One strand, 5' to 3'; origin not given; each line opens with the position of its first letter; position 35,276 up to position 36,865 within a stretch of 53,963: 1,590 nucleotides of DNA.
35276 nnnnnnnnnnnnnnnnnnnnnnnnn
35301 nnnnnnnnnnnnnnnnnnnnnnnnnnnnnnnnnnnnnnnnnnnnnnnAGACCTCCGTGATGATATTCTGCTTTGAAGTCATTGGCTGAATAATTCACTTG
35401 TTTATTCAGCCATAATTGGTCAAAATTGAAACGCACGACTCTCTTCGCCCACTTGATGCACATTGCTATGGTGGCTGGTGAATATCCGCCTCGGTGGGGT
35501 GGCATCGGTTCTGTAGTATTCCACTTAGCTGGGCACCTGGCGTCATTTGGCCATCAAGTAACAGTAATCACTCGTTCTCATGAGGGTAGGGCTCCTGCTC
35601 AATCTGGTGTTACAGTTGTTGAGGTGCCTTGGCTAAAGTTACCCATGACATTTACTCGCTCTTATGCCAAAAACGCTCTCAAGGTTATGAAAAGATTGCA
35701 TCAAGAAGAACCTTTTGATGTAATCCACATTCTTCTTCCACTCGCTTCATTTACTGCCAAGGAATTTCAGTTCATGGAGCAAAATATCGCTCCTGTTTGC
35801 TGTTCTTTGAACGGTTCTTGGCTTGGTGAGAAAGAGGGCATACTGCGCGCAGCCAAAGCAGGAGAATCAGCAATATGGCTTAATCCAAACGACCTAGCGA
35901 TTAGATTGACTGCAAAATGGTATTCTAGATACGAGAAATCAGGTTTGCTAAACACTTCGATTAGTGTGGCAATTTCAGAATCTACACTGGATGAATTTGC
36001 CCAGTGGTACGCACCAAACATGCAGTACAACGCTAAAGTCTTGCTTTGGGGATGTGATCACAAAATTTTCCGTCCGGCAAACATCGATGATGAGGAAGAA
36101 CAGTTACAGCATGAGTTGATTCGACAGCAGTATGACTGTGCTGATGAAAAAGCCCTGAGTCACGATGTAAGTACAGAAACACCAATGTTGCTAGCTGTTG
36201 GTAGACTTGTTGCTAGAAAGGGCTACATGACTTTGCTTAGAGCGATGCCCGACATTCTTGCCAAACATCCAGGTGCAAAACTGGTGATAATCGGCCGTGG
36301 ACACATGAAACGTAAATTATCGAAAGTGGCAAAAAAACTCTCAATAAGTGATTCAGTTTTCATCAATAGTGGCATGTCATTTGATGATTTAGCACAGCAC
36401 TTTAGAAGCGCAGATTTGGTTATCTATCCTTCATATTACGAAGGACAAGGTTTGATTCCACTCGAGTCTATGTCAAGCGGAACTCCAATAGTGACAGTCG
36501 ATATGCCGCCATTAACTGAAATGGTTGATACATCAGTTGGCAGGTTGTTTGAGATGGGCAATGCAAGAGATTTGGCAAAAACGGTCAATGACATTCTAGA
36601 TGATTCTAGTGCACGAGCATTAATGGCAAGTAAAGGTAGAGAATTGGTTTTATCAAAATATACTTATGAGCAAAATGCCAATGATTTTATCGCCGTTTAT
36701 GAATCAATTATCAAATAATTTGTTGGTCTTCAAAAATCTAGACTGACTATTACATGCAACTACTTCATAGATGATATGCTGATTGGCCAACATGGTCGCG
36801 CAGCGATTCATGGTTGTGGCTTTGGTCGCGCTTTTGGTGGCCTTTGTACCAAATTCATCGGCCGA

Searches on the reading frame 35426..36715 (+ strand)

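Call 60: search_protein_families(library=pfam, proteins=[window:35426-36715:+], max_evalue=0.001)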
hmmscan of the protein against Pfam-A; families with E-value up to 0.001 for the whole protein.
window:35426-36715:+ (430 aa): 7 families
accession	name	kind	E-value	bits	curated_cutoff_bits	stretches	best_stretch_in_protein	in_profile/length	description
PF00534.26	Glycos_transf_1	-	1e-35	123.3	26.4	1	248-406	11-171/172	Glycosyl transferases group 1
PF13692.12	Glyco_trans_1_4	-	1.9e-27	96.7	27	1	253-393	2-142/142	Glycosyl transferases group 1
PF13439.12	Glyco_transf_4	-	8.5e-16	58.9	28.5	1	24-195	1-152/170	Glycosyltransferase Family 4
PF20706.3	GT4-conflict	-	1.7e-14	54.1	26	1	249-374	194-327/385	Family 4 Glycosyltransferase in conflict systems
PF13579.12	Glyco_trans_4_4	-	3.3e-12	47.5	29.7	1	25-197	1-148/158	Glycosyl transferase 4-like domain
PF08323.17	Glyco_transf_5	-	7.2e-07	29.6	22.7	1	12-87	1-83/239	Starch synthase catalytic domain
PF13524.12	Glyco_trans_1_2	-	1.4e-05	25.5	25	1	279-422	10-143/144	Glycosyl transferase-like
